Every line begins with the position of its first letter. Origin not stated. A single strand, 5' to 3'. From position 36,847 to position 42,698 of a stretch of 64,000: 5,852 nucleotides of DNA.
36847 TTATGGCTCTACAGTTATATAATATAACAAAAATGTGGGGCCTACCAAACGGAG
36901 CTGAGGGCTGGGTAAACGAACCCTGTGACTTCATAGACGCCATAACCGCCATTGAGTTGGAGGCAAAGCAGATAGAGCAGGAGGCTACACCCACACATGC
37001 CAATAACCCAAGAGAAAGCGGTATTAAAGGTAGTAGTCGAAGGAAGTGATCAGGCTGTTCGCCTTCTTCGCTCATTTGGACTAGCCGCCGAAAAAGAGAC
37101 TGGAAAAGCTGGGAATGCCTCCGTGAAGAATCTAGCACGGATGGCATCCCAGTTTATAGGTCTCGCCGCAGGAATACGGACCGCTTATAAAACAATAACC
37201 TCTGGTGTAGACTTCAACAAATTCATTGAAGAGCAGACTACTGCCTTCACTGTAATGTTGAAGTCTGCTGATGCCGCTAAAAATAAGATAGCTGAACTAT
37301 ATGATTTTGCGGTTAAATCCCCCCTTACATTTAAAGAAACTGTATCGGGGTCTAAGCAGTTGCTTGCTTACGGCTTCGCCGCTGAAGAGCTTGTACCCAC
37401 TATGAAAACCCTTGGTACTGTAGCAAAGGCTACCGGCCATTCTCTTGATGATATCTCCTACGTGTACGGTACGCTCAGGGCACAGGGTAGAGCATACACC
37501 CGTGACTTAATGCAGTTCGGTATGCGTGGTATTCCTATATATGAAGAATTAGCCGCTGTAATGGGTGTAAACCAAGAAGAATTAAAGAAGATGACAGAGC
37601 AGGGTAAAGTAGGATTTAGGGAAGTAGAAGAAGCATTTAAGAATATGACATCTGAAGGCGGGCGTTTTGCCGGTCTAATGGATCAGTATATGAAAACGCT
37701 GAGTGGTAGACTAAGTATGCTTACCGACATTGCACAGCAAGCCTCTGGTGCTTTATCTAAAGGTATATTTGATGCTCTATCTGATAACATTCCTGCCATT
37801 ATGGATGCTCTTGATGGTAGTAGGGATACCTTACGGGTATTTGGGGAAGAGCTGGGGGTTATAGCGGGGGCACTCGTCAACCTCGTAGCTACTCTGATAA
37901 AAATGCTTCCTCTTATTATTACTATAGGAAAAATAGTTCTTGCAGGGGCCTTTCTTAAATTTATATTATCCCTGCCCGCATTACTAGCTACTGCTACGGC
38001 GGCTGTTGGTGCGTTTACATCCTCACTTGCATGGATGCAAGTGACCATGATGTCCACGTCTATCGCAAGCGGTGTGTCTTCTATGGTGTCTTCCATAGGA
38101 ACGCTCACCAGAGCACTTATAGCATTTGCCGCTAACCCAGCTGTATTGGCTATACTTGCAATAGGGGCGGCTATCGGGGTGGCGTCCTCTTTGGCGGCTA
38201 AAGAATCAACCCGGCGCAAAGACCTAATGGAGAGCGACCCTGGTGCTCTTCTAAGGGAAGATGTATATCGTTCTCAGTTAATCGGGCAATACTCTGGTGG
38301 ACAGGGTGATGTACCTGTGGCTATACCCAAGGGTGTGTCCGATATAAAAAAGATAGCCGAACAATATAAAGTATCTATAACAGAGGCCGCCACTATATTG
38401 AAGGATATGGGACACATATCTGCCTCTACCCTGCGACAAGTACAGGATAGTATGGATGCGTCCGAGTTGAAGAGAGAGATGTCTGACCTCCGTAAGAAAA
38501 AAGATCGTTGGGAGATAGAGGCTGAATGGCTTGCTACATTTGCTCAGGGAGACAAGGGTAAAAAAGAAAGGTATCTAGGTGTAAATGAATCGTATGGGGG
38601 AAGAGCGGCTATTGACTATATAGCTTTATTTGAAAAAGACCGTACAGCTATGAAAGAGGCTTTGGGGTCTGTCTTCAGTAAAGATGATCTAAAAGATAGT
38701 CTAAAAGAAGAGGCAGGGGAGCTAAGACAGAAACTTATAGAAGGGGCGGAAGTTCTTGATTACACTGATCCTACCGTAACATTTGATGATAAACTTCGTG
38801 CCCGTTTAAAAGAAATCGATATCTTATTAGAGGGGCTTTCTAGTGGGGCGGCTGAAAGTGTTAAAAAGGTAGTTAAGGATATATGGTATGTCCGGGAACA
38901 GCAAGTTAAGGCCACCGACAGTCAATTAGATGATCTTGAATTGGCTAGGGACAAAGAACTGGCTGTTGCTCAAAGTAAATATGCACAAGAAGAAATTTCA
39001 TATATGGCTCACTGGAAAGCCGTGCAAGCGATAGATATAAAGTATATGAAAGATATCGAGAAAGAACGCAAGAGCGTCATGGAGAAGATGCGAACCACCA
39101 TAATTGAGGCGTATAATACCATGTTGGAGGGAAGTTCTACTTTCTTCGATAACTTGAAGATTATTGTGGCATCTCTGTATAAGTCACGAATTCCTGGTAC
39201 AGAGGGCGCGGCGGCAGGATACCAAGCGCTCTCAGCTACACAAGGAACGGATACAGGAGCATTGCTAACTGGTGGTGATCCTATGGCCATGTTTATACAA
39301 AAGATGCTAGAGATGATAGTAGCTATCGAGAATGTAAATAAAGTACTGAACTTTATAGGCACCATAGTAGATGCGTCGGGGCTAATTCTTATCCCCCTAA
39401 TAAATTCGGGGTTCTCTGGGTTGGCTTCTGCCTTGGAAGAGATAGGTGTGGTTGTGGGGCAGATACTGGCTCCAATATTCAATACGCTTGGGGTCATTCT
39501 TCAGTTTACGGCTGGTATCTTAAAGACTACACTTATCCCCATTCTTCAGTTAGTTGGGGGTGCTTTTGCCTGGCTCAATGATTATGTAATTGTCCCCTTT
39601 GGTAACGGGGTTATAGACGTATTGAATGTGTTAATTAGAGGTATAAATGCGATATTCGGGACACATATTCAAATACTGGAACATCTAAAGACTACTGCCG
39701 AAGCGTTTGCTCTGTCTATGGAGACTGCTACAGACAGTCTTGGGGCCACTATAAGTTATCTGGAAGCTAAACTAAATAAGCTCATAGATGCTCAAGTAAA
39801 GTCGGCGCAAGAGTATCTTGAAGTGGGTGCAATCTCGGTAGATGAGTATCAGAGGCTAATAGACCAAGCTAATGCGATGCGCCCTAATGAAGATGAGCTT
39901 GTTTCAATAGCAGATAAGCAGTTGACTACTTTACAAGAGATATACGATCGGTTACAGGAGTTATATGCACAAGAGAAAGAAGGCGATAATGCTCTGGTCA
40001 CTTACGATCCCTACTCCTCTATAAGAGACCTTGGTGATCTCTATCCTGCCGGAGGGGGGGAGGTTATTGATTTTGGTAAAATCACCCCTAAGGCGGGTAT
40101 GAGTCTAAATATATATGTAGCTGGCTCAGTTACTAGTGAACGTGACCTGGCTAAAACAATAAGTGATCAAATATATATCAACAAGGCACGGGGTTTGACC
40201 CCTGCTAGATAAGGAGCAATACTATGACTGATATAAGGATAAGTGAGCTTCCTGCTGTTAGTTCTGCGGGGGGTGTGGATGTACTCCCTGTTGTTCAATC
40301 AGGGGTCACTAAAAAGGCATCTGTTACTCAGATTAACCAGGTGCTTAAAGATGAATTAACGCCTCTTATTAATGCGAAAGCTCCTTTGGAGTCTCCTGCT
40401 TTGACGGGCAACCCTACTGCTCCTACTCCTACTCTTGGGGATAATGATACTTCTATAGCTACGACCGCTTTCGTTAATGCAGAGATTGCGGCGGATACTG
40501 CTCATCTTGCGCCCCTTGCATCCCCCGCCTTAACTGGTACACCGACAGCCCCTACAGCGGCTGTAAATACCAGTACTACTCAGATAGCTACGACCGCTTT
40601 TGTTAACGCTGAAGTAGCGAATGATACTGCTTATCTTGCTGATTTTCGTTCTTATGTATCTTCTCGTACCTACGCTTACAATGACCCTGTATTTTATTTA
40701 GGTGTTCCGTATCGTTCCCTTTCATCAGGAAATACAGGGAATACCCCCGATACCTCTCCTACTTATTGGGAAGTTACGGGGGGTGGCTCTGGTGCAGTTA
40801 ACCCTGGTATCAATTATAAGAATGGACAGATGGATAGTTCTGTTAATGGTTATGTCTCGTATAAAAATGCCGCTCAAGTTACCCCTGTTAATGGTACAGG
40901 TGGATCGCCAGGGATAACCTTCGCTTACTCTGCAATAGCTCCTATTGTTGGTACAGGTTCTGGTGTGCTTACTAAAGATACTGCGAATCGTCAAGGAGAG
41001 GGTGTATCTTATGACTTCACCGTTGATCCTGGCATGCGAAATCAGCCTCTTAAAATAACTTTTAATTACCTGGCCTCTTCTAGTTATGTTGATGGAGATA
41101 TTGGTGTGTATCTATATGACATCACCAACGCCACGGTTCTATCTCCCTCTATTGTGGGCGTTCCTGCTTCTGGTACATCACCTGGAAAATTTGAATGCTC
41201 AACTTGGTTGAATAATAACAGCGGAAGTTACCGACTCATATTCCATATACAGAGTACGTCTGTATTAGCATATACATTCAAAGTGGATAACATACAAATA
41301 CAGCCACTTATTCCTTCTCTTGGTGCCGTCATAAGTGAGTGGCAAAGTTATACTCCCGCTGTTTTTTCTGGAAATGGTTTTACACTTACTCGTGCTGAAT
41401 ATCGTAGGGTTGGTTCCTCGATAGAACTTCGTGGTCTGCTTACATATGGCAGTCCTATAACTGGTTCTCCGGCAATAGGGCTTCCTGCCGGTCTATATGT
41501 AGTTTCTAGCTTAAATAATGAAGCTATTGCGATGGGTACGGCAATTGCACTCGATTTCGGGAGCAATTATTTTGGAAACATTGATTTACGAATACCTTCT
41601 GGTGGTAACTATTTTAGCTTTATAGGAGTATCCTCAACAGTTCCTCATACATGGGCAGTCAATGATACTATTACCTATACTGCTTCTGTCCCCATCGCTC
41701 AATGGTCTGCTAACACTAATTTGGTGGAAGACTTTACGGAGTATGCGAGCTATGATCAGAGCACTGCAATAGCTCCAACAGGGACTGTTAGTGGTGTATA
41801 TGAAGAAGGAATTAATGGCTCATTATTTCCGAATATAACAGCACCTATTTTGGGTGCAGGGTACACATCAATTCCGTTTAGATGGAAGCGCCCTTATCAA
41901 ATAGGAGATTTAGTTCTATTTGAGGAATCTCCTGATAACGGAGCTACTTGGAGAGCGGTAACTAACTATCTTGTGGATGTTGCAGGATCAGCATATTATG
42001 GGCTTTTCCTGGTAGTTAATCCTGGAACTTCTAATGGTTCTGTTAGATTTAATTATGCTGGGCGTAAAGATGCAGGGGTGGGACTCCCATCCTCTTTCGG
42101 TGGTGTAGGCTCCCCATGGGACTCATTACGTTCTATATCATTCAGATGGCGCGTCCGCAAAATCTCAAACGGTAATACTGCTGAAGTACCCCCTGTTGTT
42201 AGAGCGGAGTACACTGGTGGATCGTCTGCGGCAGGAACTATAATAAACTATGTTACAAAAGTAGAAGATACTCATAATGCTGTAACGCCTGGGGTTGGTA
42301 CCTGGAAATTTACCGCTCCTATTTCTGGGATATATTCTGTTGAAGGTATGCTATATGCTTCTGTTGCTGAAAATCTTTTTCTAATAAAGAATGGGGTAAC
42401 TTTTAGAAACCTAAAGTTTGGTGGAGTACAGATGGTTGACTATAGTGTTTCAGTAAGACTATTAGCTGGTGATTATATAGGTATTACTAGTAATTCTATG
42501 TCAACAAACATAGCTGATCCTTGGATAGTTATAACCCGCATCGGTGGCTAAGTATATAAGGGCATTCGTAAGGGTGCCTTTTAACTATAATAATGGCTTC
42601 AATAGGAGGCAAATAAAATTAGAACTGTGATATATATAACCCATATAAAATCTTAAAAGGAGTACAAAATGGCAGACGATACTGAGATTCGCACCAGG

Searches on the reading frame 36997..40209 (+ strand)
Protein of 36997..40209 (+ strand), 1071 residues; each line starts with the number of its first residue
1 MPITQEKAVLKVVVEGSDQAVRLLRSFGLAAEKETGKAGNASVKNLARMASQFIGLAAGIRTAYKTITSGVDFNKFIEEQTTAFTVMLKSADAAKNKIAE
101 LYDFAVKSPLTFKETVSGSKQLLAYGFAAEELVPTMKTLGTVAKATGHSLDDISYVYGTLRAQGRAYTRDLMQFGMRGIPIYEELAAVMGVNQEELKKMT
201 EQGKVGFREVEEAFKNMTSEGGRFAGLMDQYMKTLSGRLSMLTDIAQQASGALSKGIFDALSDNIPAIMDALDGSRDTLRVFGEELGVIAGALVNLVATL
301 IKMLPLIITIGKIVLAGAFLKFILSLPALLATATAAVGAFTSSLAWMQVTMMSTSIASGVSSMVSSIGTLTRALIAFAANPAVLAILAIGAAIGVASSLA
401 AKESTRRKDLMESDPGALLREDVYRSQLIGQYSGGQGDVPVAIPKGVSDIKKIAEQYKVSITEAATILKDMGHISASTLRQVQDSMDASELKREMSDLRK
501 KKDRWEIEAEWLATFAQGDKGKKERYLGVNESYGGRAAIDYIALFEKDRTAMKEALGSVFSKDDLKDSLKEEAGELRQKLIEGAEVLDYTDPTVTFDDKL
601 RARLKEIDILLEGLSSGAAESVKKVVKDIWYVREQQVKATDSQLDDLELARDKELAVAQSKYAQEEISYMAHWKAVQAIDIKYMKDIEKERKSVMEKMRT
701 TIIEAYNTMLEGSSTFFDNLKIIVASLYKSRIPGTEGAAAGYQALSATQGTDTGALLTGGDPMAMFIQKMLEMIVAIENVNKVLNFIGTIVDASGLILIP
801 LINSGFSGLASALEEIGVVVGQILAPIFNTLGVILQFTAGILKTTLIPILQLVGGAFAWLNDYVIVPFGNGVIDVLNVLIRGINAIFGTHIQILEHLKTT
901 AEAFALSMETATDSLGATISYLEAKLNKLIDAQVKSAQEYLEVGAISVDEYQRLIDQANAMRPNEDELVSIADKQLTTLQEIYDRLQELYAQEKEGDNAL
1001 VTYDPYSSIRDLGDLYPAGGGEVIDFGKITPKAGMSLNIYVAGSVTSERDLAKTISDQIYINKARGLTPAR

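Call 16: search_protein_families(library=phrogs, proteins=[window:36997-40209:+], max_evalue=0.001)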
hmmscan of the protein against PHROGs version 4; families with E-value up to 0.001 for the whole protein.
window:36997-40209:+ (1071 aa): 15 families
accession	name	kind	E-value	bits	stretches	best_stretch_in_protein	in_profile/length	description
phrog_9959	-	tail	4.4e-58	197.9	1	82-247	83-248/1708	tail length tape measure protein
phrog_12798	-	tail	2.6e-22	79.9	1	8-391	5-372/1031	tail length tape measure protein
phrog_1686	-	tail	2.1e-21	76.6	1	29-947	87-667/1224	tail length tape measure protein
phrog_971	-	lysis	4.1e-12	46.6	1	30-395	91-486/1338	endolysin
phrog_167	-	tail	3.5e-11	42.6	1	34-737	294-928/1555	tail length tape measure protein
phrog_1533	-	tail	7.4e-10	38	1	206-719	497-779/1688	tail length tape measure protein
phrog_16017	-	unknown function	4.6e-09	35.7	1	31-393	217-578/1234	-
phrog_16692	-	unknown function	8.9e-09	35.3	1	40-170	148-280/1107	-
phrog_1942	-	tail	1.8e-08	34.3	1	33-243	122-321/1178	tail length tape measure protein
phrog_2335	-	tail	5.7e-08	32.2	1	185-711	613-1091/1536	tail length tape measure protein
phrog_1716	-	tail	7.3e-07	29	1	37-380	53-375/943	tail length tape measure protein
phrog_10780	-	tail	2.7e-05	23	1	41-399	45-385/1694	tail length tape measure protein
phrog_4197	-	tail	2.9e-05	22.9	0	44-404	552-865/1783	tail length tape measure protein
phrog_8927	-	tail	3.6e-05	23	1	8-932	179-874/1619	tail length tape measure protein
phrog_29251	-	tail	0.00031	20.7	1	100-371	79-347/560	tail length tape measure protein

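Call 17: search_protein_families(library=pfam, proteins=[window:36997-40209:+], max_evalue=0.01)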
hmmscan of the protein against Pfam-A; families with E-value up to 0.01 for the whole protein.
window:36997-40209:+ (1071 aa): 2 families
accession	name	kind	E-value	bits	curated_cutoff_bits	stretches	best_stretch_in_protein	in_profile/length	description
PF20155.4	TMP_3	-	1.5e-19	70.9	41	1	81-254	14-191/192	Tape measure protein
PF00294.29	PfkB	-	0.0023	17.7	25.8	0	948-994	174-220/302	pfkB family carbohydrate kinase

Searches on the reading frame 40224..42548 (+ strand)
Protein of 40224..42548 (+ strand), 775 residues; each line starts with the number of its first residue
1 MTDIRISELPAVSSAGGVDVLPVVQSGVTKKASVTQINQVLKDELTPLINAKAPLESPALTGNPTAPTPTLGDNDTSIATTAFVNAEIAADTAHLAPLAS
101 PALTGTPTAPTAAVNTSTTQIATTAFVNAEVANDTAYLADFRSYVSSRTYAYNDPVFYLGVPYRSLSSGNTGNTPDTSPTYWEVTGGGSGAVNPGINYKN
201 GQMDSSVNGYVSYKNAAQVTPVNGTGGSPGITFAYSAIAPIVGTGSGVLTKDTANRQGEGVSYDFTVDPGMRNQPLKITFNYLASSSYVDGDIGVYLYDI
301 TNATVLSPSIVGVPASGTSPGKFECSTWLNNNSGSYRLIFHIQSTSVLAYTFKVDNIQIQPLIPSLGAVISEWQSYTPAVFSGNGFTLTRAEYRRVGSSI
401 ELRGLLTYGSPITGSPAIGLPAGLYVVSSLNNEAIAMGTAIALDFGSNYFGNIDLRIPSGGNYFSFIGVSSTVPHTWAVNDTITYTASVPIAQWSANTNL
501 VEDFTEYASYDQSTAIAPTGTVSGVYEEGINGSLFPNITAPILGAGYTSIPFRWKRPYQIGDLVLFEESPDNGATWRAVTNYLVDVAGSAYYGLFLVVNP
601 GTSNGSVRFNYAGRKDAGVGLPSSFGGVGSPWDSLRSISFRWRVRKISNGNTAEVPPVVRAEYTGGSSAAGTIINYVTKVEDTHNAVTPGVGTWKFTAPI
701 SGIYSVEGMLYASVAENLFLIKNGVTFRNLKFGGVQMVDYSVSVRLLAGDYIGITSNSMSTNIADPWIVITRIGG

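Call 16: search_protein_families(library=phrogs, proteins=[window:40224-42548:+], max_evalue=0.001)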
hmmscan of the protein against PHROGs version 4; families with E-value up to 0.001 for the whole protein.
window:40224-42548:+ (775 aa): 20 families
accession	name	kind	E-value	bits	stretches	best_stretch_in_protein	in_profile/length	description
phrog_7032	-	tail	3.4e-21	76.1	2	45-90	243-288/866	tail fiber protein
phrog_9625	-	unknown function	6.2e-21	74.7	1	17-132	629-736/1586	-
phrog_2631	-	tail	8e-21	75.3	2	25-90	320-383/644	tail fiber protein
phrog_4209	-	tail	6.1e-18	66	2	19-86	68-143/406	tail fiber protein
phrog_22682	-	tail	2.9e-17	63.9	1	31-185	156-314/400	tail fiber protein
phrog_454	-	tail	3e-15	56.4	2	48-90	281-323/1376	tail fiber protein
phrog_4549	-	tail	3.3e-14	53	2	50-89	269-308/869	tail fiber protein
phrog_8713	-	tail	2.7e-12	47.4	2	49-90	391-432/509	tail fiber protein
phrog_38759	-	unknown function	2.8e-10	40.3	1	26-90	138-205/920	-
phrog_11518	-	tail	4.5e-09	36.1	2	36-90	267-309/812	tail fiber protein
phrog_32934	-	unknown function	9.9e-08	31.9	1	47-90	71-114/577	-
phrog_14570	-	unknown function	6.3e-07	29.4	0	51-91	275-315/540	-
phrog_14646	-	unknown function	6.3e-06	27.6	1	137-196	48-107/172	-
phrog_2636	-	tail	7.9e-06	26.1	0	40-70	224-252/568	tail fiber protein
phrog_863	-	tail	2.2e-05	24.6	1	44-88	64-108/690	tail fiber assembly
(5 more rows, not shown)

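Call 17: search_protein_families(library=pfam, proteins=[window:40224-42548:+], max_evalue=0.01)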
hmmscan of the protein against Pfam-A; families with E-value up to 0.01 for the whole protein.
window:40224-42548:+ (775 aa): 0 families
